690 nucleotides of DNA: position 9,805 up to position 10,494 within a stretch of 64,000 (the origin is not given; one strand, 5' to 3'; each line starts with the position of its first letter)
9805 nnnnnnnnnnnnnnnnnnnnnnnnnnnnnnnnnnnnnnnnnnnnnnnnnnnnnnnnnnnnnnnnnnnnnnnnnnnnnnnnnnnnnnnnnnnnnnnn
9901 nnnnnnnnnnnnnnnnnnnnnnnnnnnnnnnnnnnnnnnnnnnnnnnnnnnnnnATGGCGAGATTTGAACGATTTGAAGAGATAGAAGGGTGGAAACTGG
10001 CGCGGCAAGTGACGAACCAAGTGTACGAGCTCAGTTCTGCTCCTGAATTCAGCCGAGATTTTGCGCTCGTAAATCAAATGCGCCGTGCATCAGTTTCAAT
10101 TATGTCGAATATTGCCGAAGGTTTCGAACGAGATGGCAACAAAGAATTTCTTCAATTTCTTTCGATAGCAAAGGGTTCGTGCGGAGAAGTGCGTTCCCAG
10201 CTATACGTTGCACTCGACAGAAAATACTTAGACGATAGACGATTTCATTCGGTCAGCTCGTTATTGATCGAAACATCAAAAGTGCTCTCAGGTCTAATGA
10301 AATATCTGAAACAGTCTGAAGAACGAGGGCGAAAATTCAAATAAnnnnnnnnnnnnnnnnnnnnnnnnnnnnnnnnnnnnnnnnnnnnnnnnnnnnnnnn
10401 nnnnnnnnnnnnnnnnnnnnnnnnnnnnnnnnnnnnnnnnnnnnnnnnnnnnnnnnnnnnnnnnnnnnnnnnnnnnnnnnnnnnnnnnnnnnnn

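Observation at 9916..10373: Four-helix-bundle (23S-rRNA-IVS-type) gene in a hairpin-bounded cassette that exactly fills the MFP-RND intercistronic gap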

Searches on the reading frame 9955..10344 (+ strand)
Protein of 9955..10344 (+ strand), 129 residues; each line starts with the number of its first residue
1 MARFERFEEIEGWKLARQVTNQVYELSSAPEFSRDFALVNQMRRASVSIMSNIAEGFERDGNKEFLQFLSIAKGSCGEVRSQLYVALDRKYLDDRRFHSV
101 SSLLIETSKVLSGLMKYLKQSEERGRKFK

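Call 3: search_protein_families(library=pfam, proteins=[window:9955-10344:+])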
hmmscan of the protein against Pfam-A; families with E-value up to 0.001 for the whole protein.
window:9955-10344:+ (129 aa): 1 family
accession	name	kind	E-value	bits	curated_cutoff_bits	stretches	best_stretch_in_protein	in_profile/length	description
PF05635.17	23S_rRNA_IVP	-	1e-34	119.4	33.8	1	8-113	1-106/106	23S rRNA-intervening sequence protein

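Call 31: find_homologous_proteins(query=window:9955-10341:+, max_evalue=0.00001)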
Query window:9955-10341:+ (129 aa): 7999 proteins with E <= 0.00001 among 8000 candidates; the best 120 are listed.
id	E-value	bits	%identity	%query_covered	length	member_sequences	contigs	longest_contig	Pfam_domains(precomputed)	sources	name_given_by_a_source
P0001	4.9e-76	270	100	100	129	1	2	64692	PF05635.18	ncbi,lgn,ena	ncbi:MAG: four helix bundle protein [Pyrinomonadaceae bacterium]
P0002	1.2e-63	230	87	100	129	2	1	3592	PF05635.18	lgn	-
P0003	2.9e-59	216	78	100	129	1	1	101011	PF05635.18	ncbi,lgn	-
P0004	3.1e-59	216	78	99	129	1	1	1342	PF05635.18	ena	-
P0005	4.1e-59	216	78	100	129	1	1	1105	PF05635.18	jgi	jgi:four helix bundle protein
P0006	5.2e-59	215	77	100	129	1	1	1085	PF05635.18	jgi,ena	-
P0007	7.1e-59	215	78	100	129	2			PF05635.18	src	-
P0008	1.3e-58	214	76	100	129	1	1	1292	PF05635.18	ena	-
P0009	2.8e-58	213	74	100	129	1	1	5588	PF05635.18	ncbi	-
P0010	3.9e-58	213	78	100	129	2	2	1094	PF05635.18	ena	-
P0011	9.2e-58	211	74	100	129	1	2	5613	PF05635.18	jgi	jgi:four helix bundle protein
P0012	1.0e-57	211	74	100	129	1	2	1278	PF05635.18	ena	-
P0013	1.6e-57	211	73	100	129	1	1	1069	PF05635.18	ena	-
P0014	3.9e-57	209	76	100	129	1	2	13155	PF05635.18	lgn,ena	-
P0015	9.0e-57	208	75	100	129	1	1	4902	PF05635.18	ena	-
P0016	1.3e-56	208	73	100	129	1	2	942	PF05635.18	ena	-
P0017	2.0e-56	207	71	100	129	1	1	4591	PF05635.18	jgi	jgi:four helix bundle protein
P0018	2.5e-56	207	74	100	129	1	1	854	PF05635.18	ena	-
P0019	4.7e-56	206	75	100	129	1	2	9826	PF05635.18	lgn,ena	-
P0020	1.1e-55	205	71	100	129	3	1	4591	PF05635.18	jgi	jgi:four helix bundle protein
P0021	2.1e-54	201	69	100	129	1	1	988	PF05635.18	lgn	-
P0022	2.2e-54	201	72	100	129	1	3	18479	PF05635.18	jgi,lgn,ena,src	jgi:four helix bundle protein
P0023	4.0e-54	200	71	100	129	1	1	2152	PF05635.18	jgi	jgi:four helix bundle protein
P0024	4.0e-54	200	71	100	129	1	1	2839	PF05635.18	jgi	jgi:four helix bundle protein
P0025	4.2e-54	200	72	100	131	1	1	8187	PF05635.18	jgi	jgi:four helix bundle protein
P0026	8.3e-54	199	70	100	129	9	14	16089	PF05635.18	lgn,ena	-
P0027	9.9e-54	198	69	100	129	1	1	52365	PF05635.18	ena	-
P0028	1.4e-53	198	71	100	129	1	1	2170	PF05635.18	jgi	-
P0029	1.8e-53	198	71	100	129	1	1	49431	PF05635.18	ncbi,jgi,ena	ncbi:MAG TPA: four helix bundle protein [Pyrinomonadaceae bacterium]|jgi:four helix bundle protein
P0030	1.9e-53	197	70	100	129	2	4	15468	PF05635.18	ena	-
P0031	2.0e-53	197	71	100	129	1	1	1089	PF05635.18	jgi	jgi:four helix bundle protein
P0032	3.5e-53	197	69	100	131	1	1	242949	PF05635.18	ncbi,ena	-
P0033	4.7e-53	196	70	100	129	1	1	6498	PF05635.18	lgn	-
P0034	5.8e-53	196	71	100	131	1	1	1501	PF05635.18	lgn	-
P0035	6.6e-53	196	68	100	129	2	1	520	PF05635.18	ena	-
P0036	7.4e-53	196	70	100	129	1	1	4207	PF05635.18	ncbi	-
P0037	7.6e-53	196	69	100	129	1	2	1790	PF05635.18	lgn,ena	-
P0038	8.0e-53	195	70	100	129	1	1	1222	PF05635.18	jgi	jgi:four helix bundle protein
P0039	9.1e-53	195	70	100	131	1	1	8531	PF05635.18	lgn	-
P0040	9.2e-53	195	70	100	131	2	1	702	PF05635.18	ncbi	-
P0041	1.0e-52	195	76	92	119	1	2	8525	PF05635.18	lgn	-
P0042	1.1e-52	195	70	100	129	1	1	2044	PF05635.18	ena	-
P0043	1.2e-52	195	71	100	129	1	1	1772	PF05635.18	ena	-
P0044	1.2e-52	195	68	100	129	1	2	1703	PF05635.18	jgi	-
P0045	1.2e-52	195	71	100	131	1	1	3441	PF05635.18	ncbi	-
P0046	1.2e-52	195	70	100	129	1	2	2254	PF05635.18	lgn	-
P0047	1.5e-52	195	68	99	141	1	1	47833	PF05635.18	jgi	jgi:four helix bundle protein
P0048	1.7e-52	194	69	100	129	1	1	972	PF05635.18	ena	-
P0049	1.9e-52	194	68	100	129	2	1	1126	PF05635.18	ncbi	-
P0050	1.9e-52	194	72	100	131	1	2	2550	PF05635.18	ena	-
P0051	2.3e-52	194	72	100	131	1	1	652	PF05635.18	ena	-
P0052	2.3e-52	194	72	100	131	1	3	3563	PF05635.18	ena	-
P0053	2.5e-52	194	71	100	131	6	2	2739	PF05635.18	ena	-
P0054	3.0e-52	194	69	100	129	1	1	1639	PF05635.18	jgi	jgi:four helix bundle protein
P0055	3.0e-52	194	68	100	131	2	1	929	PF05635.18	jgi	-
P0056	3.1e-52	194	70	100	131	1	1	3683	PF05635.18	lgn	-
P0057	3.2e-52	194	68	100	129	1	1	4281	PF05635.18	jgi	jgi:four helix bundle protein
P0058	3.4e-52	193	67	100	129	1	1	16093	PF05635.18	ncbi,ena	-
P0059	3.5e-52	193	67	100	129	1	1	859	PF05635.18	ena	-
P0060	4.5e-52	193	69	100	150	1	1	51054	PF05635.18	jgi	jgi:four helix bundle protein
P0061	4.5e-52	193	67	99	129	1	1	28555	PF05635.18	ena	-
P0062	4.7e-52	193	68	100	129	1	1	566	PF05635.18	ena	-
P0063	4.9e-52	193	70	100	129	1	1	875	PF05635.18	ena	-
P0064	5.0e-52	193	71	100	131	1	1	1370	PF05635.18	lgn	-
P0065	5.2e-52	193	69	100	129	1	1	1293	PF22296.3,PF05635.18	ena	-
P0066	5.3e-52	193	68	99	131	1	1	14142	PF05635.18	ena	-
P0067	5.7e-52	193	71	97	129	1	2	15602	PF05635.18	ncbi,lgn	-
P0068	5.7e-52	193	68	100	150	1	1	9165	PF05635.18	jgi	jgi:four helix bundle protein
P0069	6.0e-52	193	68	100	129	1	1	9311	PF05635.18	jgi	jgi:four helix bundle protein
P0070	6.0e-52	193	68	100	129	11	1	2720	PF05635.18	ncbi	-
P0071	6.4e-52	193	68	100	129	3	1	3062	PF05635.18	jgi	jgi:four helix bundle protein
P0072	7.3e-52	192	67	100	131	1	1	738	PF05635.18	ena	-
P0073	7.4e-52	192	69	99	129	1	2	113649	PF05635.18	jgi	jgi:four helix bundle protein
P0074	7.5e-52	192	69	100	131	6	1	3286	PF05635.18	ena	-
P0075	7.6e-52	192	67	100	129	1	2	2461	PF05635.18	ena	-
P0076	7.9e-52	192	67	100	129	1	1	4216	PF05635.18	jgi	jgi:four helix bundle protein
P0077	8.1e-52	192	67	100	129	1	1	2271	PF05635.18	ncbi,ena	-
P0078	9.1e-52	192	67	100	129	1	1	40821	PF05635.18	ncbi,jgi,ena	-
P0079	1.1e-51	192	68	100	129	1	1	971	PF05635.18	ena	-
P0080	1.1e-51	192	66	99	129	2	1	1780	PF05635.18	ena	-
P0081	1.1e-51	192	67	100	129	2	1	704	PF05635.18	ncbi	-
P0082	1.2e-51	192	67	100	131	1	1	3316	PF05635.18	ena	-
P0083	1.3e-51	192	68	100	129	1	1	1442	PF05635.18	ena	-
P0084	1.5e-51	191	67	100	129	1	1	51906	PF05635.18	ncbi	-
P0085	1.5e-51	191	67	100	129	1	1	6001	PF05635.18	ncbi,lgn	ncbi:MAG: four helix bundle protein [Pyrinomonadaceae bacterium]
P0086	1.5e-51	191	67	100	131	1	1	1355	PF05635.18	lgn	-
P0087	1.6e-51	191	67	100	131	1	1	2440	PF05635.18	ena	-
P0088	1.7e-51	191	66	99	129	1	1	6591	PF05635.18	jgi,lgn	jgi:four helix bundle protein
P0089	1.7e-51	191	67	100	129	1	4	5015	PF05635.18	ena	-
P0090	1.8e-51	191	70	100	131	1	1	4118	PF05635.18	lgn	-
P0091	2.0e-51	191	69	100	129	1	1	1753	PF05635.18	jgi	jgi:four helix bundle protein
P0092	2.1e-51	191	67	100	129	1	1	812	PF05635.18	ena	-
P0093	2.1e-51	191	65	99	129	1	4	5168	PF05635.18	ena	-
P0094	2.2e-51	191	69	99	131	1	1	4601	PF05635.18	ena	-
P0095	2.4e-51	191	69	99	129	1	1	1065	PF05635.18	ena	-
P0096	2.7e-51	191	68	100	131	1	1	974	PF05635.18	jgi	jgi:four helix bundle protein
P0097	2.7e-51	191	68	100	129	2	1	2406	PF05635.18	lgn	-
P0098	2.9e-51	190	67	100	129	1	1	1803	PF05635.18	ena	-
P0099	3.0e-51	190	70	100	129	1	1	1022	PF05635.18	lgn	-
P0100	3.1e-51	190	67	100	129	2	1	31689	PF05635.18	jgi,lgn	jgi:four helix bundle protein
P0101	3.5e-51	190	67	100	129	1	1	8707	PF05635.18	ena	-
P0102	3.8e-51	190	67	100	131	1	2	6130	PF05635.18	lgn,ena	-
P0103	3.9e-51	190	67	99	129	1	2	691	PF05635.18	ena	-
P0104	3.9e-51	190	69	100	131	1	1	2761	PF05635.18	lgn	-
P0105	4.1e-51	190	69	99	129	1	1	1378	PF05635.18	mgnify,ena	mgnify:CR=1 FL=1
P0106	4.3e-51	190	67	100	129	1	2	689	PF05635.18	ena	-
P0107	4.4e-51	190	65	100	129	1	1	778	PF22296.3,PF05635.18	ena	-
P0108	4.8e-51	190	66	100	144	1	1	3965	PF05635.18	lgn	-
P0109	5.1e-51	190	66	99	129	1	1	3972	PF05635.18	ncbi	ncbi:MAG: four helix bundle protein [Acidobacteriota bacterium]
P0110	6.5e-51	189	67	100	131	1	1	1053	PF05635.18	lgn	-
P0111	6.9e-51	189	68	100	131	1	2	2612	PF05635.18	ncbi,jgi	-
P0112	6.9e-51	189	66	100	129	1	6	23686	PF05635.18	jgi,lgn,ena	jgi:four helix bundle protein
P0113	7.3e-51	189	66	100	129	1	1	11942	PF05635.18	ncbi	-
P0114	8.4e-51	189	68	100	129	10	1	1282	PF05635.18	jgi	-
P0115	8.7e-51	189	64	100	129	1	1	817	PF22296.3,PF05635.18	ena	-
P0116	1.0e-50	189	68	99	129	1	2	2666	PF05635.18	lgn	-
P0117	1.1e-50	189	67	100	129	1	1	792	PF05635.18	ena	-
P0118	1.1e-50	189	65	100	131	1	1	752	PF05635.18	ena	-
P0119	1.2e-50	189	66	99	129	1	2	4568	PF05635.18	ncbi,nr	ncbi:MAG: four helix bundle protein [Acidobacteriota bacterium]|nr:four helix bundle protein [Acidob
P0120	1.2e-50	188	67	100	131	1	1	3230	PF05635.18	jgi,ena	-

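Call 32: find_encoding_contigs(protein=P0003, flank=4000, max_places=2)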
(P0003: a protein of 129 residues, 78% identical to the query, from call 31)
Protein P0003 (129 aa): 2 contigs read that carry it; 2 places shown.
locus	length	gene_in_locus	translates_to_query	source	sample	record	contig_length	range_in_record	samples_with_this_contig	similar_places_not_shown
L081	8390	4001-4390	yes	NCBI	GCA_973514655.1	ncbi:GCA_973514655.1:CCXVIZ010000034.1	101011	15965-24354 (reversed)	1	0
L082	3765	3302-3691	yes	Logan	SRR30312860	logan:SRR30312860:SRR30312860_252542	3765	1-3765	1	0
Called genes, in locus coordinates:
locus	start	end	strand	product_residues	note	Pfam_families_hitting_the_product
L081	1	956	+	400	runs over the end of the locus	PF00270:DEAD, PF04851:ResIII, PF00271:Helicase_C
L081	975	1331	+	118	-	-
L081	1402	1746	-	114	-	PF19029:DUF883_C (weak)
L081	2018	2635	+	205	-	PF00440:TetR_N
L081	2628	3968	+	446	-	PF25917:BSH_RND, PF25973:BSH_CzcB (weak), PF25876:HH_MFP_RND (faint), PF25954:Beta-barrel_RND_2, PF25989:YknX_C, PF25975:CzcB_C (weak)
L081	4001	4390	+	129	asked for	PF05635:23S_rRNA_IVP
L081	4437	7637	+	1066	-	PF00873:ACR_tran, PF03176:MMPL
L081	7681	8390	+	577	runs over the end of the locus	PF02321:OEP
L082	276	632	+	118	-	-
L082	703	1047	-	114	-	PF19029:DUF883_C (weak)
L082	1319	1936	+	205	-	PF00440:TetR_N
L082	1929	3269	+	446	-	PF25917:BSH_RND, PF25973:BSH_CzcB (weak), PF25876:HH_MFP_RND (faint), PF25954:Beta-barrel_RND_2, PF25989:YknX_C, PF25975:CzcB_C (weak)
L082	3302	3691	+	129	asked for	PF05635:23S_rRNA_IVP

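Call 33: find_encoding_contigs(protein=P0032, flank=4000, max_places=2)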
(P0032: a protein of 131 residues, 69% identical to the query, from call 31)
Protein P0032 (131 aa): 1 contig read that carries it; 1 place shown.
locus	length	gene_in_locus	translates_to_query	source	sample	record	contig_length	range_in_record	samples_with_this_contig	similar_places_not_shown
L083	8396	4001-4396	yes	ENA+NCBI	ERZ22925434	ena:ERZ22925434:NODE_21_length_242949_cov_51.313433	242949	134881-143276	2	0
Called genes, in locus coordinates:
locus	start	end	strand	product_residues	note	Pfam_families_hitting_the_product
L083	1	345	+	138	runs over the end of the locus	-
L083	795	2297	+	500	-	PF02696:SelO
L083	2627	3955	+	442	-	PF00364:Biotin_lipoyl (faint), PF25917:BSH_RND, PF25973:BSH_CzcB (weak), PF25881:HH_YBHG, PF25944:Beta-barrel_RND (weak), PF25954:Beta-barrel_RND_2, PF25967:RND-MFP_C (weak), PF25989:YknX_C, +2 more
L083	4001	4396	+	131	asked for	PF05635:23S_rRNA_IVP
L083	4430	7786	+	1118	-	PF00873:ACR_tran, PF03176:MMPL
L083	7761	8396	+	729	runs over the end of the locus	PF02321:OEP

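Call 34: find_encoding_contigs(protein=P0073, flank=4000, max_places=2)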
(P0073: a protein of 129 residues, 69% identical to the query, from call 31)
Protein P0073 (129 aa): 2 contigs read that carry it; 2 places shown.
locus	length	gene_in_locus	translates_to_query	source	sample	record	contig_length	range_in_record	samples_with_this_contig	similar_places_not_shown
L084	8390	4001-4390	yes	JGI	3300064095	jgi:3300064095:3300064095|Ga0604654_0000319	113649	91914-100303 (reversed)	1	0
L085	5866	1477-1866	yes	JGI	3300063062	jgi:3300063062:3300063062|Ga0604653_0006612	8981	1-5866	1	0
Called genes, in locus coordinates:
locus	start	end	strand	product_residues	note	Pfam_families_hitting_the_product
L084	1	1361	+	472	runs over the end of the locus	PF00144:Beta-lactamase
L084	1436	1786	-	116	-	-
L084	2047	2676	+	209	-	PF00440:TetR_N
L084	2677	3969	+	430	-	PF25917:BSH_RND (weak), PF25973:BSH_CzcB (faint), PF25944:Beta-barrel_RND (faint), PF25954:Beta-barrel_RND_2, PF25967:RND-MFP_C (weak), PF25975:CzcB_C (weak), PF25989:YknX_C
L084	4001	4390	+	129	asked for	PF05635:23S_rRNA_IVP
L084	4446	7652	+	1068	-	PF00873:ACR_tran, PF03176:MMPL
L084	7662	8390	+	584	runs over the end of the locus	PF02321:OEP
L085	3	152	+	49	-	?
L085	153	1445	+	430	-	PF25917:BSH_RND (weak), PF25973:BSH_CzcB (faint), PF25944:Beta-barrel_RND (faint), PF25954:Beta-barrel_RND_2, PF25967:RND-MFP_C (weak), PF25975:CzcB_C (weak), PF25989:YknX_C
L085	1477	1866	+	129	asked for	PF05635:23S_rRNA_IVP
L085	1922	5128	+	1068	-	PF00873:ACR_tran, PF03176:MMPL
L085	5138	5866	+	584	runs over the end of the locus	PF02321:OEP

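Call 38: search_dna_similar(query=window:9955-10341:+, collection=plasmids, mode=protein, max_rows=40, rows=spread)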
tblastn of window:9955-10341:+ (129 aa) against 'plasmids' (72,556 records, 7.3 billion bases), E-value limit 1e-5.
Records with a match: 26; places in all: 29; records where one place covers at least 80% of the query: 24.
Best place of each record, by identity: <60% 26.
By first word of the organism name: Nostoc 10; Riemerella 4; Calothrix 3; Trichormus 2; Picosynechococcus 1; Aulosira 1; Pseudanabaena 1; Anabaena 1; Stanieria 1; Geminocystis 1; and 1 more.
By predicted mobility (MOB-suite, as given by PLSDB): non-mobilizable 14; conjugative 11; mobilizable 1.
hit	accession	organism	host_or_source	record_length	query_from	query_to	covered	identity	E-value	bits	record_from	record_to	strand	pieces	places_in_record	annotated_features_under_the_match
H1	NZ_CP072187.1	Riemerella anatipestifer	goose,Epidemic materials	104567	1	125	97%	47.2%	4e-31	122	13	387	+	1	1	none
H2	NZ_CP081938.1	Riemerella anatipestifer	goose,Epidemic materials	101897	1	125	97%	47.2%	5e-31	122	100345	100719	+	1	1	four helix bundle protein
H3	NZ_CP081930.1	Riemerella anatipestifer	duck,Epidemic materials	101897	1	125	97%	47.2%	5e-31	122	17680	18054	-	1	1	four helix bundle protein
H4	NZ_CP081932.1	Riemerella anatipestifer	goose,Epidemic materials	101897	1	125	97%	47.2%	5e-31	122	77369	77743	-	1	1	four helix bundle protein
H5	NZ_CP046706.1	Nostoc sp. ATCC 53789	-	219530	3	121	92%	43.7%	2e-23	100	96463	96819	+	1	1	four helix bundle protein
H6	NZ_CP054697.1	Nostoc edaphicum CCNP1411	-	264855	7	119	88%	38.1%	6e-17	82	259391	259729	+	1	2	four helix bundle protein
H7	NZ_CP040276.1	Nostoc sp. C052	Blasia pusilla,pure culture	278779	7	122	90%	36.2%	8e-11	65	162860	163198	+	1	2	four helix bundle protein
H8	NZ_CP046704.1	Nostoc sp. ATCC 53789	-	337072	7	122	90%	36.2%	8e-11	65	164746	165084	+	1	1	four helix bundle protein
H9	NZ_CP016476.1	Picosynechococcus sp. PCC 7003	cell culture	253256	5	121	91%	35.0%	2e-10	64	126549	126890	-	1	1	four helix bundle protein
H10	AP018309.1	Aulosira laxa NIES-50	-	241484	7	112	82%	37.6%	2e-10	64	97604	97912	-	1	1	S23 ribosomal protein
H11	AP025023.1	Calothrix sp. PCC 7716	-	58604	7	119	88%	35.1%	3e-14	75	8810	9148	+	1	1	S23 ribosomal protein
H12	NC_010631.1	Nostoc punctiforme PCC 73102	-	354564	7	112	82%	36.8%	1e-9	61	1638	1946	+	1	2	four helix bundle protein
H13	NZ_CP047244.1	Trichormus variabilis 0441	cell culture,thermal spring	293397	7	113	83%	36.4%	4e-6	51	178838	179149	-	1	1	four helix bundle protein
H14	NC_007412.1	Trichormus variabilis ATCC 29413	-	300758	7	113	83%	36.4%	4e-6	51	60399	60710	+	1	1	four helix bundle protein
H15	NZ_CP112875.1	Pseudanabaena galeata CCNP1313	-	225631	3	119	91%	32.5%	1e-16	82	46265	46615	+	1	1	four helix bundle protein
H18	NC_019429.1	Anabaena sp. 90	-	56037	3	114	87%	33.6%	6e-10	62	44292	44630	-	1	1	four helix bundle protein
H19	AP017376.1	Stanieria sp. NIES-3757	-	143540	13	119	83%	34.6%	5e-11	66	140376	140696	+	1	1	S23 ribosomal protein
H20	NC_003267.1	Nostoc sp. PCC 7120 = FACHB-418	-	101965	13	119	83%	34.6%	2e-10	64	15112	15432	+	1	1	four helix bundle protein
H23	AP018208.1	Calothrix brevissima NIES-22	-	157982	4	119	90%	29.7%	2e-11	66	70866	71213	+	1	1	S23 ribosomal protein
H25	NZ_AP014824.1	Geminocystis sp. NIES-3709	-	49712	1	120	93%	25.8%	1e-8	59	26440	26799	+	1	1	four helix bundle protein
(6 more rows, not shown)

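Call 39: get_annotated_region(hit=H2, flank=1500)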
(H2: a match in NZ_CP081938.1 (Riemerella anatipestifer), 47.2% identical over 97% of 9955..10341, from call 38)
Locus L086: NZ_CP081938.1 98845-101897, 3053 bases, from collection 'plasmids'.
description: Riemerella anatipestifer strain 20190609E1-1 plasmid unnamed, complete sequence
organism: Riemerella anatipestifer (NCBI taxid 34085)
taxonomy: Bacteria; Bacteroidota; Flavobacteriia; Flavobacteriales; Weeksellaceae; Riemerella; Riemerella anatipestifer
host: -; source: goose,Epidemic materials; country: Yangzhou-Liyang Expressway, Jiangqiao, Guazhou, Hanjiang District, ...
typing (MOB-suite, as given by PLSDB): non-mobilizable
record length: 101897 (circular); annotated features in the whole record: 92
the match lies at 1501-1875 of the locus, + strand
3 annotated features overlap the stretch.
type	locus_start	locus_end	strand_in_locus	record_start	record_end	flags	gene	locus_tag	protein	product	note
CDS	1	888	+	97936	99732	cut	lepA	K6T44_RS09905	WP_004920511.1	translation elongation factor 4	-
CDS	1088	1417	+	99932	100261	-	-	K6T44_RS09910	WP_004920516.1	iron-sulfur cluster assembly accessory protein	-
CDS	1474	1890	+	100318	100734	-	-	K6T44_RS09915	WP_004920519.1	four helix bundle protein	-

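Call 40: get_annotated_region(hit=H5, flank=1500)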
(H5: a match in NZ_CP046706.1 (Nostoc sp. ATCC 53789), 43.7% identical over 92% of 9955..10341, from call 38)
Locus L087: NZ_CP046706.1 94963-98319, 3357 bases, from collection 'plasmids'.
description: Nostoc sp. ATCC 53789 plasmid pNsp_c, complete sequence
organism: Nostoc sp. ATCC 53789 (NCBI taxid 76335)
taxonomy: Bacteria; Cyanobacteriota; Cyanophyceae; Nostocales; Nostocaceae; Nostoc; Nostoc sp. ATCC 53789
host: -; source: -; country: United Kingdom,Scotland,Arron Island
typing (MOB-suite, as given by PLSDB): non-mobilizable; replicon rep_cluster_317; mating-pair formation MPF_T
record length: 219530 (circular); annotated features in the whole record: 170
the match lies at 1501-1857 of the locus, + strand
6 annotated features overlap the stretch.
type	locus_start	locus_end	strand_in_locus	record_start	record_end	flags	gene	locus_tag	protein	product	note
CDS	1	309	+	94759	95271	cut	-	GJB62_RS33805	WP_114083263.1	hypothetical protein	-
CDS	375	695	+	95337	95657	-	-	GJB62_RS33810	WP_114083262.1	hypothetical protein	-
CDS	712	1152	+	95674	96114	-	-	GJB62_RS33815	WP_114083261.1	hypothetical protein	-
CDS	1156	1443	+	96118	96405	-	-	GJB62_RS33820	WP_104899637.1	hypothetical protein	-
CDS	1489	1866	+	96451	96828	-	-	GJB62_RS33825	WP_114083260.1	four helix bundle protein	-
CDS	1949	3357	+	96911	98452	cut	-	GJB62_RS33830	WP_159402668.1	hypothetical protein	-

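Call 41: get_annotated_region(hit=H6, flank=1500)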
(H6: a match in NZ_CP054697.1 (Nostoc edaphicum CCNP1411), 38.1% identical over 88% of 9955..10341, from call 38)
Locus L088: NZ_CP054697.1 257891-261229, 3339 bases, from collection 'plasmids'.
description: Nostoc edaphicum CCNP1411 plasmid pNe_5, complete sequence
organism: Nostoc edaphicum CCNP1411 (NCBI taxid 1472755)
taxonomy: Bacteria; Cyanobacteriota; Cyanophyceae; Nostocales; Nostocaceae; Nostoc; Nostoc edaphicum; Nostoc edaphicum CCNP1411
host: -; source: -; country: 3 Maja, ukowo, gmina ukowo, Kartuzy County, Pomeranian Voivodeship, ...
typing (MOB-suite, as given by PLSDB): non-mobilizable; mating-pair formation MPF_T
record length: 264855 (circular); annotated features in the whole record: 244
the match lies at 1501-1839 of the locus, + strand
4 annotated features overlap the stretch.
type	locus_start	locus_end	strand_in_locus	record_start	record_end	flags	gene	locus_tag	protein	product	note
CDS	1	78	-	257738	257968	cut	-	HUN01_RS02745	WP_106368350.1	DUF433 domain-containing protein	-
CDS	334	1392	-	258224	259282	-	-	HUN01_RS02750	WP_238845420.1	ribonucleotide-diphosphate reductase subunit beta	GO:0009263 - deoxyribonucleotide biosynthetic process [Evidence IEA]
CDS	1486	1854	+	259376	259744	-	-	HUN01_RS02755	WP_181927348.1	four helix bundle protein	-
CDS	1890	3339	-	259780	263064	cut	-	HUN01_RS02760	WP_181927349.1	ribonucleotide reductase N-terminal alpha domain-containing protein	GO:0006260 - DNA replication [Evidence IEA]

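Call 42: get_annotated_region(hit=H9, flank=1500)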
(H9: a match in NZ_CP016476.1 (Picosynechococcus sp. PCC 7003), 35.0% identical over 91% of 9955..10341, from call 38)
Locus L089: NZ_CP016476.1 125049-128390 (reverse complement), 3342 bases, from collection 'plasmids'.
description: Picosynechococcus sp. PCC 7003 plasmid unnamed2, complete sequence
organism: Picosynechococcus sp. PCC 7003 (NCBI taxid 374981)
taxonomy: Bacteria; Cyanobacteriota; Cyanophyceae; Chroococcales; Geminocystaceae; Picosynechococcus; Picosynechococcus sp. PCC 7003
host: -; source: cell culture; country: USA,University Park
typing (MOB-suite, as given by PLSDB): mobilizable; relaxase MOBF
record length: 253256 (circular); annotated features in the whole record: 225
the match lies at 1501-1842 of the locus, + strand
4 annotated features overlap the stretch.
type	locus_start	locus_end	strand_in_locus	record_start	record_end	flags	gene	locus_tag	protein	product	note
CDS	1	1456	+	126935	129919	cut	cas10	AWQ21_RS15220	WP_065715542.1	type III-B CRISPR-associated protein Cas10/Cmr2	GO:0043571 - maintenance of CRISPR repeat elements [Evidence IEA]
CDS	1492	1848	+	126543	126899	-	-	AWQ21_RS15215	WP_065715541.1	four helix bundle protein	-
CDS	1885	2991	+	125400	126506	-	-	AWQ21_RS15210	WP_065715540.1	type III-B CRISPR module-associated Cmr3 family protein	-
CDS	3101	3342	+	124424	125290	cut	cmr4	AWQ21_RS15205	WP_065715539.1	type III-B CRISPR module RAMP protein Cmr4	GO:0043571 - maintenance of CRISPR repeat elements [Evidence IEA]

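Call 43: get_annotated_region(hit=H11, flank=1500)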
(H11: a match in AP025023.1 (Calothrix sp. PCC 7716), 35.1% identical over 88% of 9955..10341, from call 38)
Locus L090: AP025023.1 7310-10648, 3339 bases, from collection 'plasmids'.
description: Calothrix sp. PCC 7716 plasmid Cal7716_p5 DNA, complete genome
organism: Calothrix sp. PCC 7716 (NCBI taxid 2853227)
taxonomy: Bacteria; Cyanobacteriota; Cyanophyceae; Nostocales; Calotrichaceae; Calothrix; Calothrix sp. PCC 7716
host: -; source: -; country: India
typing (MOB-suite, as given by PLSDB): non-mobilizable
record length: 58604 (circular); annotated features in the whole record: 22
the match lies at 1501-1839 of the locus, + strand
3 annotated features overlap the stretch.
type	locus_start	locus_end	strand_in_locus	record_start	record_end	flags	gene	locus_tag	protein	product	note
CDS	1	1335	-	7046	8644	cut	-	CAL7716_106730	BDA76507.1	similar to leukotoxin secretion protein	-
CDS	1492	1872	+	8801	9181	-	-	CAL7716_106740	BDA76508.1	S23 ribosomal protein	-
CDS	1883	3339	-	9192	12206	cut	-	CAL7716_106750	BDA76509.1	toxin secretion ABC transporter ATP-binding protein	-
